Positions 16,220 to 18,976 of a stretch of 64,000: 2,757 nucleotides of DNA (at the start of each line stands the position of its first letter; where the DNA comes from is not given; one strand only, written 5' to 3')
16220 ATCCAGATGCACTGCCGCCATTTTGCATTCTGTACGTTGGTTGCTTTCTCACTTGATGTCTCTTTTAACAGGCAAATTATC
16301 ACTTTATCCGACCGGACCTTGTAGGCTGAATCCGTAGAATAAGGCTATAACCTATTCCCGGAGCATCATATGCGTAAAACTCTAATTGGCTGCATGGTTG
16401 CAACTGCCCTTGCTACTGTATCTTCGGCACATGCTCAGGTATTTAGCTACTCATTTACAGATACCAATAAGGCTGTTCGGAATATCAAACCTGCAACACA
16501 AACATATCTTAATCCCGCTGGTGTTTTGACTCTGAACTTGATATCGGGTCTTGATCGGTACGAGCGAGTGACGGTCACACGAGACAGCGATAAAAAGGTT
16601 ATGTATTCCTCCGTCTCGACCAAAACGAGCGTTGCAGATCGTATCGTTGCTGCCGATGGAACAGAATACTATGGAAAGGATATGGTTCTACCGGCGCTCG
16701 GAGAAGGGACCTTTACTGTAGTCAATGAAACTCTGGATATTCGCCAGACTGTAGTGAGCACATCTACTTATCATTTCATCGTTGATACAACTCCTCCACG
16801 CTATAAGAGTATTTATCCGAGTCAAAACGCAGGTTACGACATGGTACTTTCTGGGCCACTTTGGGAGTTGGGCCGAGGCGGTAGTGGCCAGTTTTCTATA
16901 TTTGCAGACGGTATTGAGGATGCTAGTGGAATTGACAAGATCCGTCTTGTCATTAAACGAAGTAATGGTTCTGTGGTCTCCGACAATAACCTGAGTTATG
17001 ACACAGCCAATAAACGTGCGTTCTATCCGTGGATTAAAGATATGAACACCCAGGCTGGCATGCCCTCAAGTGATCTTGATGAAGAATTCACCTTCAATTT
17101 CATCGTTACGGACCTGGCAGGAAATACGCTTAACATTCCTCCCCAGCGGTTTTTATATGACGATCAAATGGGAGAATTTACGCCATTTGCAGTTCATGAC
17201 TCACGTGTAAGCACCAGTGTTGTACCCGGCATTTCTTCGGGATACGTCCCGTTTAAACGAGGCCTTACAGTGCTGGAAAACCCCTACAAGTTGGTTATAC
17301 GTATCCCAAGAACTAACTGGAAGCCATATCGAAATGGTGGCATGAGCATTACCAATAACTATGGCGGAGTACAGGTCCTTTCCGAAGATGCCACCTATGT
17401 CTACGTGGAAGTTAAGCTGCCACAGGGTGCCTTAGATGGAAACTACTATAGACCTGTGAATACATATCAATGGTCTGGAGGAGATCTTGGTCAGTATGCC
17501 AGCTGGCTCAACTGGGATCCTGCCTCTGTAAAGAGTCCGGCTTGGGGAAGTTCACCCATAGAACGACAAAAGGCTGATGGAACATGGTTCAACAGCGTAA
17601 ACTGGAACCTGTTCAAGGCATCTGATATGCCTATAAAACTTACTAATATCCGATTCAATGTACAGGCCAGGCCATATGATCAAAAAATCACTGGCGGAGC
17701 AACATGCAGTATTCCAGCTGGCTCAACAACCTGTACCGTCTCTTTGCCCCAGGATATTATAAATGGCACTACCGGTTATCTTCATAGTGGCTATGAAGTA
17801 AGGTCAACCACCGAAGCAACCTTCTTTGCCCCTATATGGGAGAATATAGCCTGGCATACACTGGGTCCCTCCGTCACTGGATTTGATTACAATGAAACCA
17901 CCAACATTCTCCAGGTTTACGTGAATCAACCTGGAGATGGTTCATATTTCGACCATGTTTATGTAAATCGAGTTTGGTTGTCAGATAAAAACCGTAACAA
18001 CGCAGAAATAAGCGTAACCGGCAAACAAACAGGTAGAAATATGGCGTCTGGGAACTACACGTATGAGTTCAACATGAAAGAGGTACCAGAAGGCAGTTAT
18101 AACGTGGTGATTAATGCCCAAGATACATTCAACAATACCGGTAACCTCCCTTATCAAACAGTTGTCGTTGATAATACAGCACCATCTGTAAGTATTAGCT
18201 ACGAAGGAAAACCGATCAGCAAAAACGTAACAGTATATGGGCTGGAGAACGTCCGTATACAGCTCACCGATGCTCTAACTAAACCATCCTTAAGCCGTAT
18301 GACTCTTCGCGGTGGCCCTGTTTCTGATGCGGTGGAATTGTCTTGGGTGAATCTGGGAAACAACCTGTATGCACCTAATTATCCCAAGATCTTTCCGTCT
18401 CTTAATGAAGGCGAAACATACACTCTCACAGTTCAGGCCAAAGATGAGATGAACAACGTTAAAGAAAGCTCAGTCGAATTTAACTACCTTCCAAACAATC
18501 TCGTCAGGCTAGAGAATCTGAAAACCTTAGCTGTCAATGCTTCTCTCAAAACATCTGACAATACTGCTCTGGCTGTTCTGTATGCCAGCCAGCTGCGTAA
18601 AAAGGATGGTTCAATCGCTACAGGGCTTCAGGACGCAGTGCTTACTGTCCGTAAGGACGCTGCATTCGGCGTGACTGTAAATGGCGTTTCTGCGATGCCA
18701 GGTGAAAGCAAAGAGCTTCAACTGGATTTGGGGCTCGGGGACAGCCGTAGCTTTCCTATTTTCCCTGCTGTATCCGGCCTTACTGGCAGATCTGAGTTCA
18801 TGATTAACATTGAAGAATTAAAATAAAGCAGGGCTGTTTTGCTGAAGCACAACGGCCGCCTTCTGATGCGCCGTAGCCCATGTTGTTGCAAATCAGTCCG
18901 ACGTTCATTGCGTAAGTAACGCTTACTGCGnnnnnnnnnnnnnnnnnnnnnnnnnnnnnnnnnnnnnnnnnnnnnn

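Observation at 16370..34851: Three paralogous ~800-aa secreted Ig-like-repeat proteins of unknown function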

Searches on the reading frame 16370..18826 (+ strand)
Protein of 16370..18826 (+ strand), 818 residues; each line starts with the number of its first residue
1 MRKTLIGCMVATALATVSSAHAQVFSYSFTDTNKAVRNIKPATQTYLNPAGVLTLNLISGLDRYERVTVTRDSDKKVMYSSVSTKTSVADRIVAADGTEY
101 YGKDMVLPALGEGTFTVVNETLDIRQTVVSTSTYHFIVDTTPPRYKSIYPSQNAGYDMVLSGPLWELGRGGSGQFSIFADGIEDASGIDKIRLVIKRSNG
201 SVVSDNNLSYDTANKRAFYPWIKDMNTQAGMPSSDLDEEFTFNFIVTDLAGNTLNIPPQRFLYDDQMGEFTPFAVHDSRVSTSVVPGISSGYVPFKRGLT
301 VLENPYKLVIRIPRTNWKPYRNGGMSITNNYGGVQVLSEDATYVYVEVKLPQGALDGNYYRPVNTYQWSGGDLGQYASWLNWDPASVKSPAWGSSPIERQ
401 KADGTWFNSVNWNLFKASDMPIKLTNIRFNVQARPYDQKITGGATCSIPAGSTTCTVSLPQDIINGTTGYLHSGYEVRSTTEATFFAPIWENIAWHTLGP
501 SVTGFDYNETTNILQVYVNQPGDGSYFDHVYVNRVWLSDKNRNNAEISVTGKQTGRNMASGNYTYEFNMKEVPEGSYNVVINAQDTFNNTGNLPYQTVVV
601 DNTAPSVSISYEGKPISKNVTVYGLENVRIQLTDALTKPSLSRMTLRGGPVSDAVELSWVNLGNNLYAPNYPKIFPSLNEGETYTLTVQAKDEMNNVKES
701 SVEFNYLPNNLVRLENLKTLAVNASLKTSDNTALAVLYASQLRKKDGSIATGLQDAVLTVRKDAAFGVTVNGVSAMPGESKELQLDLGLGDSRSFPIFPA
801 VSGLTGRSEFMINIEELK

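Call 7: search_protein_families(proteins=[window:16370-18826:+], library=ncbifam, max_evalue=0.1)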
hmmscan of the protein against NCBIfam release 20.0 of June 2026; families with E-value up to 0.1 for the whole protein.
window:16370-18826:+ (818 aa): 1 family
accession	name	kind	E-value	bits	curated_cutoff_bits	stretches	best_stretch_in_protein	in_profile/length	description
NF033707.1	T9SS_sortase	equivalog_domain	0.00023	18.9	420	0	675-719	958-1001/1095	type IX secretion system sortase PorU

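Call 18: profile_search(protein=window:16370-18823:+)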
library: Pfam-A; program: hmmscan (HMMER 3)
A. the first sequence (818 residues): domains with independent E <= 10: 8; with E <= 0.001: 3
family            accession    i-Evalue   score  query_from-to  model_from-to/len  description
Big_3_3           PF13750.12    1.7e-65   220.0     561-717         1-157/157  Bacterial Ig-like domain (group 3)
Big_3_2           PF12245.14    1.9e-38   131.8     142-264         1-121/122  Bacterial Ig-like domain
DUF4165           PF13752.12    5.7e-17    62.3      20-141         1-121/121  Domain of unknown function (DUF4165)
FAIM1             PF06905.18       0.12    12.5      86-146        22-82/172  Fas apoptotic inhibitory molecule (FAIM1)
Big_13            PF19077.6        0.23    12.4     547-601        41-101/102  Bacterial Ig-like domain
Ribophorin_II_2nd PF23861.1         1.1    10.0     549-584        50-89/105  Ribophorin II second domain
DUF7743           PF24893.1         3.7     7.7     184-278        31-112/120  Domain of unknown function (DUF7743)
Ig_ILCR1          PF23608.1         6.4     7.3     506-589        11-90/114  ILCR1 Ig-like domain

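Call 21: search_dna_similar(query=window:16370-18823:+, collection=plasmids, mode=protein, rows=spread, max_rows=50)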
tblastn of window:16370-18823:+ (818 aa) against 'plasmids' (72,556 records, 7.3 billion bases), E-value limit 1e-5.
Records with a match: 3058; places in all: 7674; records where one place covers at least 80% of the query: 2969.
Best place of each record, by identity: >=99% 1106; 95-99% 11; 90-95% 1; 80-90% 228; 60-80% 61; <60% 1651.
By first word of the organism name: Klebsiella 926; Escherichia 768; Salmonella 564; Enterobacter 334; Citrobacter 137; Vibrio 66; Providencia 51; Raoultella 30; Aeromonas 30; Pseudomonas 19; and 28 more.
By predicted mobility (MOB-suite, as given by PLSDB): conjugative 2741; non-mobilizable 257; mobilizable 60.
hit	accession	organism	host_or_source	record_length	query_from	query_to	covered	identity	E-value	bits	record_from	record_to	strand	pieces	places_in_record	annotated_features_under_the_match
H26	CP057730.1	Escherichia coli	culture,Pooled pig faecal samples ...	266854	1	818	100%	100.0%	0e+0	1683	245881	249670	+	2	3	IS3-like element IS2 family transposase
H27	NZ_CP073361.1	Escherichia coli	single bacteria,urine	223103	1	818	100%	100.0%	0e+0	1677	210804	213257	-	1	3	Ig-like domain-containing protein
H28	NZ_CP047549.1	Salmonella enterica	feces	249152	1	818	100%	100.0%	0e+0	1677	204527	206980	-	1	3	Ig-like domain-containing protein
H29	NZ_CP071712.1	Escherichia coli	Homo sapiens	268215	1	818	100%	100.0%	0e+0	1677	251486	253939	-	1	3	Ig-like domain-containing protein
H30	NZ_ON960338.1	Escherichia coli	-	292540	1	818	100%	100.0%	0e+0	1677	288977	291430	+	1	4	Ig-like domain-containing protein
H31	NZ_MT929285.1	Escherichia coli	-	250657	1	818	100%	100.0%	0e+0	1677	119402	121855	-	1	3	Ig-like domain-containing protein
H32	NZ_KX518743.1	Escherichia coli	pig farm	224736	1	818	100%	100.0%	0e+0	1677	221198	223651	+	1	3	Ig-like domain-containing protein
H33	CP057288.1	Escherichia coli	culture,Pooled pig faecal samples ...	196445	1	818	100%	100.0%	0e+0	1677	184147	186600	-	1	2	DUF4165 domain-containing protein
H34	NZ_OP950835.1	Escherichia coli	Homo sapiens,urine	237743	1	818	100%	100.0%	0e+0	1677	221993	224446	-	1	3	Ig-like domain-containing protein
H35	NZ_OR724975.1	Escherichia coli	-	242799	1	818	100%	100.0%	0e+0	1677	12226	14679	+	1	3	Ig-like domain-containing protein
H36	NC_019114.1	Salmonella enterica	-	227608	1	818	100%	99.8%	0e+0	1673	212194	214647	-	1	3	Ig-like domain-containing protein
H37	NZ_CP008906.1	Enterobacter hormaechei subsp. hoffmannii ECR091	urine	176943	1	818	100%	99.6%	0e+0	1669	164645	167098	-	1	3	Ig-like domain-containing protein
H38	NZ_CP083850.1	Enterobacter hormaechei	Homo sapiens,blood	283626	1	818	100%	99.6%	0e+0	1669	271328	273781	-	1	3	Ig-like domain-containing protein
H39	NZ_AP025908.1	Enterobacter hormaechei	Homo sapiens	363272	1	818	100%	99.6%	0e+0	1669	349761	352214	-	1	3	Ig-like domain-containing protein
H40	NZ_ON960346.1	Salmonella sp.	-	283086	1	818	100%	99.6%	0e+0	1669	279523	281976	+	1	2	Ig-like domain-containing protein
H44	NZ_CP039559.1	Salmonella enterica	Homo sapiens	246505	1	818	100%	82.0%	0e+0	1423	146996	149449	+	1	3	Ig-like domain-containing protein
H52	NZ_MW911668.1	Klebsiella pneumoniae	-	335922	1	818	100%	38.4%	3e-168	547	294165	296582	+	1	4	Ig-like domain-containing protein | hypothetical protein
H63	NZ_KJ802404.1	Escherichia coli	Homo sapiens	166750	11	812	98%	32.8%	2e-127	429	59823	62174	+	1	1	Ig-like domain-containing protein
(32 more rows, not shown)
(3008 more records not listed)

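Call 23: get_annotated_region(hit=H44, flank=3000)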
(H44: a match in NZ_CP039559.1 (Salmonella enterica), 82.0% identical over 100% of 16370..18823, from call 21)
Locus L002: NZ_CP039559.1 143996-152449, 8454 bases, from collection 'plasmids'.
description: Salmonella enterica subsp. enterica serovar 1,4,[5],12:i:- strain PNCS014846 plasmid p08-4425.1, complete sequence
organism: Salmonella enterica (NCBI taxid 2583588)
taxonomy: Bacteria; Pseudomonadota; Gammaproteobacteria; Enterobacterales; Enterobacteriaceae; Salmonella; Salmonella enterica
host: -; source: Homo sapiens; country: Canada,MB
typing (MOB-suite, as given by PLSDB): conjugative; replicon IncHI1B; relaxase MOBH; mating-pair formation MPF_F
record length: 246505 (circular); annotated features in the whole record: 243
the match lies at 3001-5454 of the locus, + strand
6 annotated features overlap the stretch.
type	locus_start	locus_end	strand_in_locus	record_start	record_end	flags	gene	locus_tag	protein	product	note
CDS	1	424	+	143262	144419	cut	-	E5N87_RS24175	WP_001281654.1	DNA-binding protein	-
CDS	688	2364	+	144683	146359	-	-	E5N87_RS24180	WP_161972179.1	DUF4942 domain-containing protein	-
CDS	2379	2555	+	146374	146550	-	-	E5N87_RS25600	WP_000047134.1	hypothetical protein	-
CDS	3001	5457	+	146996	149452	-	-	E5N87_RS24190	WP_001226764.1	Ig-like domain-containing protein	-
CDS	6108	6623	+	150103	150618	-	-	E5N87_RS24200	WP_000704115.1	hypothetical protein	-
CDS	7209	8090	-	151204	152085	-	-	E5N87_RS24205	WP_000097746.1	RepB family plasmid replication initiator protein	GO:0006270 - DNA replication initiation [Evidence IEA]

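Call 38: find_homologous_proteins(query=window:16370-18823:+, max_evalue=1e-10)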
Query window:16370-18823:+ (818 aa): 25 proteins with E <= 1e-10 among 8000 candidates.
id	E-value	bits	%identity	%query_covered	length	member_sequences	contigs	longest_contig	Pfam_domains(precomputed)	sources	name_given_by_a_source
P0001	0.0e+0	1848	100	100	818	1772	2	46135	PF13750.13,PF12245.15,PF13752.13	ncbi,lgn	ncbi:TPA: Ig-like domain-containing protein [Enterobacter hormaechei subsp. hoffmannii]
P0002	0.0e+0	1577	83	100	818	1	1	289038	PF13750.13,PF12245.15,PF13752.13,PF19077.7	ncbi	ncbi:Ig-like domain-containing protein [Photorhabdus tasmaniensis]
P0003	0.0e+0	1563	82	100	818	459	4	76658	PF13750.13,PF12245.15,PF13752.13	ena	-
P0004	0.0e+0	1534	81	100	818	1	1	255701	PF13750.13,PF12245.15,PF13752.13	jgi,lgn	-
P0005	0.0e+0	1531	80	100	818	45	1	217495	PF13750.13,PF12245.15,PF13752.13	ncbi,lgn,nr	ncbi:DUF4165 domain-containing protein [Salmonella enterica]|nr:DUF4165 domain-containing protein [S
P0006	0.0e+0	1493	79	100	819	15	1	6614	PF13750.13,PF12245.15,PF13752.13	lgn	-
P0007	0.0e+0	1462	77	100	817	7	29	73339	PF13750.13,PF12245.15,PF13752.13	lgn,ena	-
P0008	0.0e+0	1462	77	100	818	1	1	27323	PF13750.13,PF12245.15,PF13752.13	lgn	-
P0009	0.0e+0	1331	70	100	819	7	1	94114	PF13750.13,PF12245.15,PF13752.13,PF19077.7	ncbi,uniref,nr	ncbi:hypothetical protein AM629_06300 [Photorhabdus heterorhabditis]|uniref:DUF4165 domain-containin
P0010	0.0e+0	1230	65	100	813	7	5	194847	PF13750.13,PF12245.15,PF13752.13,PF19077.7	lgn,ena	-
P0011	0.0e+0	1209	63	100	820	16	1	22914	PF13750.13,PF12245.15,PF13752.13,PF19077.7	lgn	-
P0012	0.0e+0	1201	62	100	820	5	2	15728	PF13750.13,PF12245.15,PF13752.13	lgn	-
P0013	0.0e+0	1194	62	100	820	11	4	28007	PF13750.13,PF12245.15,PF13752.13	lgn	-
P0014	0.0e+0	1183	62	100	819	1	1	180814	PF13750.13,PF12245.15,PF13752.13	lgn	-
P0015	0.0e+0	1121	81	73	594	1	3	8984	PF13750.13,PF12245.15,PF19077.7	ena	-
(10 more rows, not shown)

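Call 42: search_solved_structures(query=A2, max_evalue=1)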
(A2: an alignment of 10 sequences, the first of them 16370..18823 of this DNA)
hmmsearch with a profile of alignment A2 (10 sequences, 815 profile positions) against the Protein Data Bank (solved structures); distinct sequences matched with E-value up to 1: 3.
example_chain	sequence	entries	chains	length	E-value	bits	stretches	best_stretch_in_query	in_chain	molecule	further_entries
2yn3_A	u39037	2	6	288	0.003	18.7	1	569-697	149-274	PUTATIVE INNER MEMBRANE PROTEIN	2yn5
4eq2_A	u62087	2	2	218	0.16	13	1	404-503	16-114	Interferon gamma receptor 1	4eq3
5kku_A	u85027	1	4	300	0.66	10.9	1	219-259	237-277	Polyketide synthase type I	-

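Call 49: search_protein_representatives(alignment_id=A2)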
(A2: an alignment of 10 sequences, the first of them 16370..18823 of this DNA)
Query: 10 sequences, 815 profile positions. Proteins with E-value up to 0.001 (for the whole library): 6694; up to 1e-10: 1805; up to 1e-30: 310. The best 150 are listed.
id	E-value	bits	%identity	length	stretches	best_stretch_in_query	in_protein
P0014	0.0e+00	1093.9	-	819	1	1-813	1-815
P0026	0.0e+00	1028.4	-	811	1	12-815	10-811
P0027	9.3e-299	1009.4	-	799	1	1-814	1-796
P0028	3.6e-258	875.1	-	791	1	10-814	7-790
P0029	4.5e-254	861.6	-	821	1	8-814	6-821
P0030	8.4e-230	781.3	-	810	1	11-814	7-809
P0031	1.4e-224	764.0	-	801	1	1-815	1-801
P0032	2.0e-213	727.2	-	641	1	181-815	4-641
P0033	2.7e-208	710.2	-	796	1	7-814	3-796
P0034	1.3e-206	704.7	-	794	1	9-814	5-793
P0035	1.8e-200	684.3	-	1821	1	7-809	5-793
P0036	2.1e-196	670.8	-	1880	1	13-807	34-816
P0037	1.6e-192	658.0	-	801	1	1-815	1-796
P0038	1.6e-192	658.0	-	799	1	8-814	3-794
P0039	2.7e-192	657.3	-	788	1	1-814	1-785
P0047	1.6e-169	581.9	-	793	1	10-813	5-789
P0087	2.2e-127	442.5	-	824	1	6-815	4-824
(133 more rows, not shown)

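Call 51: predict_structure(alignment_id=A2)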
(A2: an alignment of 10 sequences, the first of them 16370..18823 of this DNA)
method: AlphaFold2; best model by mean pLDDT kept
length: 818 residues; sequences in the alignment: 10
mean_pLDDT: 81.2   pTM: 0.59
mean pLDDT of the five models: 81.2, 80.9, 80.4, 78.2, 78.1
residues with pLDDT >= 90: 262; 70-90: 418; 50-70: 96; < 50: 42
segments of 3 or more residues with pLDDT < 50: 1-20, 155-157, 711-729
pLDDT, mean of each block of 10 residues (from residue 1): 38 40 80 88 87 86 90 92 86 65 87 91 86 91 88 54 68 73 90 89 86 80 57 75 92 91 78 90 92 90 83 84 76 85 90 69 65 76 77 89 91 89 94 90 90 93 90 87 77 90 91 92 78 91 86 78 88 90 93 90 90 88 88 90 86 78 89 71 89 89 81 38 39 65 70 83 78 83 81 76 69 73
secondary structure, 60 per line:
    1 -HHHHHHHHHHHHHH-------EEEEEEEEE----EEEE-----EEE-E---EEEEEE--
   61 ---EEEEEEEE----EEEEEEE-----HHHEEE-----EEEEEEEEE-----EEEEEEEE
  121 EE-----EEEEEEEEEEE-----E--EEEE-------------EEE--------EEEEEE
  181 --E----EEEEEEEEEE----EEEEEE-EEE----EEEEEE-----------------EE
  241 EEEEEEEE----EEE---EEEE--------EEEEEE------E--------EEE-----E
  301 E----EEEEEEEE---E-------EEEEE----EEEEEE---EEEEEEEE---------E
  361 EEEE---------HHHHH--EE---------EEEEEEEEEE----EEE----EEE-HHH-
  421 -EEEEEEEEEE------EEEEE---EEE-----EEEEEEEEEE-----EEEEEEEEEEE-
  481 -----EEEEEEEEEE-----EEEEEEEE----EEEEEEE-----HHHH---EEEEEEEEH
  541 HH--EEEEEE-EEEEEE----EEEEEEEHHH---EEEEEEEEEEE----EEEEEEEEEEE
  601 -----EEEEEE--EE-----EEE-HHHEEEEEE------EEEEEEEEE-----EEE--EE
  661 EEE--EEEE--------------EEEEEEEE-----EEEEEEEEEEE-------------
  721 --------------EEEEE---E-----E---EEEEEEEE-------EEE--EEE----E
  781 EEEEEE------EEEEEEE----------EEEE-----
elements in order (helices of 4 or more, strands of 3 or more residues): H2-15 E23-31 E36-39 E45-47 E53-58 E64-71 E76-82 E91-93 E99-107 E113-122 E128-138 E147-150 E164-166 E175-180 E188-197 E202-207 E209-211 E216-221 E239-248 E253-255 E259-262 E271-276 E292-294 E306-313 E325-329 E334-339 E343-350 E360-364 H374-378 E392-401 E406-408 E413-415 E422-431 E438-442 E446-448 E454-463 E469-479 E486-495 E501-508 E513-519 H525-528 E532-539 E545-550 E552-557 E562-568 E575-585 E590-600 E606-611 E621-623 E628-633 E640-648 E654-656 E659-663 E666-669 E684-691 E697-707 E735-739 E753-760 E768-770 E773-775 E780-786 E793-799 E810-813

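Call 54: fold_search(model_id=the predicted structure, library=pdb)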
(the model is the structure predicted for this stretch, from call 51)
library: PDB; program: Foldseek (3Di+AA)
matches with E <= 10: 1852; with E <= 0.001: 202
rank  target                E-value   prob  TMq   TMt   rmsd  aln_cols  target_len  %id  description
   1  6tav_A                1.0e-10  1.00  0.13  0.08  41.3      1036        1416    9  Crystal structure of endopeptidase-induced alpha2-macroglobulin (released 2021-05-12)
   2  6tav_C                3.1e-10  1.00  0.15  0.10  40.5      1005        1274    9  Crystal structure of endopeptidase-induced alpha2-macroglobulin (released 2021-05-12)
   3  6tav_D                8.5e-10  1.00  0.15  0.11  40.2      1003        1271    9  Crystal structure of endopeptidase-induced alpha2-macroglobulin (released 2021-05-12)
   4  7q1y_A                1.8e-09  1.00  0.15  0.10  40.2       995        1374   10  X-ray structure of human A2ML1 (released 2022-04-20)
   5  9b4h_A                1.9e-09  1.00  0.14  0.08  39.3       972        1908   11  Chlamydomonas reinhardtii mastigoneme filament (released 2024-04-10)
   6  7o7n_A                2.8e-09  1.00  0.15  0.10  40.7      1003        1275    8  (h-alpha2M)4 semiactivated I state (released 2022-04-13)
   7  7o7q_A                6.6e-09  1.00  0.14  0.10  40.6       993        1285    9  (h-alpha2M)4 trypsin-activated state (released 2022-04-13)
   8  8opr_A                6.9e-09  1.00  0.11  0.12  32.9       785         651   11  Structure of the EA1 surface layer of Bacillus anthracis (released 2023-11-08)
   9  7von                  7.3e-09  1.00  0.14  0.09  38.9      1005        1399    8  Native alpha-2-macroglobulin monomer (released 2022-11-16)
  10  9ijj_4I               8.0e-09  1.00  0.14  0.06  68.1      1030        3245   10  In situ structure of the central apparatus in mouse sperm axoneme. (released 2025-06-04)
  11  9fly_A                9.6e-09  1.00  0.16  0.15  76.3       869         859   10  CryoEM structure of the base (4151-5009) in the grappling hook protein A (GhpA) in the bacterium Aureispira sp. CCB-QB (released 2024-10-16)
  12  6qx4_A                1.3e-08  1.00  0.11  0.14  42.1       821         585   10  Structure of the Bacillus anthracis Sap S-layer assembly domain (released 2019-07-31)
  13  8wa2_A                1.4e-08  1.00  0.16  0.09  52.7       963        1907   11  cryo-EM structure of native mastigonemes isolated from Chlamydomonas reinhardtii at 3.0 angstrom resolution (released 2024-04-10)
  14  5xya                  2.2e-08  1.00  0.17  0.12  31.7      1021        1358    8  Crystal structure of a serine protease from Streptococcus species (released 2018-08-08)
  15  8wa2_D                2.3e-08  1.00  0.14  0.09  40.1      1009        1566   11  cryo-EM structure of native mastigonemes isolated from Chlamydomonas reinhardtii at 3.0 angstrom resolution (released 2024-04-10)
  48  7s62                  1.5e-06  0.99  0.14  0.09  39.7      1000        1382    9  Locally refined protomer structure of native-form oocyte/egg Alpha-2-Macroglobulin (A2Moo) tetramer (released 2022-01-05)
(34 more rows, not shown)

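Call 58: find_encoding_contigs(protein=P0033, flank=10000, max_places=2)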
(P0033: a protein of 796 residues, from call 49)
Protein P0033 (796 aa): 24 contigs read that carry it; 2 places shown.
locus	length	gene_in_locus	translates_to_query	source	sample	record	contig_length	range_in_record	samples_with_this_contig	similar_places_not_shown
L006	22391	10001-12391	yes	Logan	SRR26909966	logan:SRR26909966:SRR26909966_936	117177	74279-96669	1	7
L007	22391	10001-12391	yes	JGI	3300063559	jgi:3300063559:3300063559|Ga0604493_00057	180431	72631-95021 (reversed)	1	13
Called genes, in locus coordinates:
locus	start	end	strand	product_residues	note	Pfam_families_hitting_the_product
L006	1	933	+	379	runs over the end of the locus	-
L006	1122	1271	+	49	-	-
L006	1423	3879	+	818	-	PF13752:DUF4165, PF19077:Big_13 (faint), PF12245:Big_3_2, PF13750:Big_3_3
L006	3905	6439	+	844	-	PF13752:DUF4165, PF19077:Big_13 (faint), PF12245:Big_3_2, PF13750:Big_3_3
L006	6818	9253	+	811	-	PF13752:DUF4165, PF19077:Big_13 (faint), PF12245:Big_3_2, PF13750:Big_3_3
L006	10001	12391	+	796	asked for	PF13752:DUF4165, PF19077:Big_13 (faint), PF12245:Big_3_2, PF13750:Big_3_3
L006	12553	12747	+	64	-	-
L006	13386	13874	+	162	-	-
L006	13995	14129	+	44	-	-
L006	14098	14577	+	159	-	-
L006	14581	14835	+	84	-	-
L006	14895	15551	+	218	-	-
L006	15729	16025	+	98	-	PF05015:HigB-like_toxin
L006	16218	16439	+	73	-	-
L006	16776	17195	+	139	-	-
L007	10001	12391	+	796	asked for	PF13752:DUF4165, PF19077:Big_13 (faint), PF12245:Big_3_2, PF13750:Big_3_3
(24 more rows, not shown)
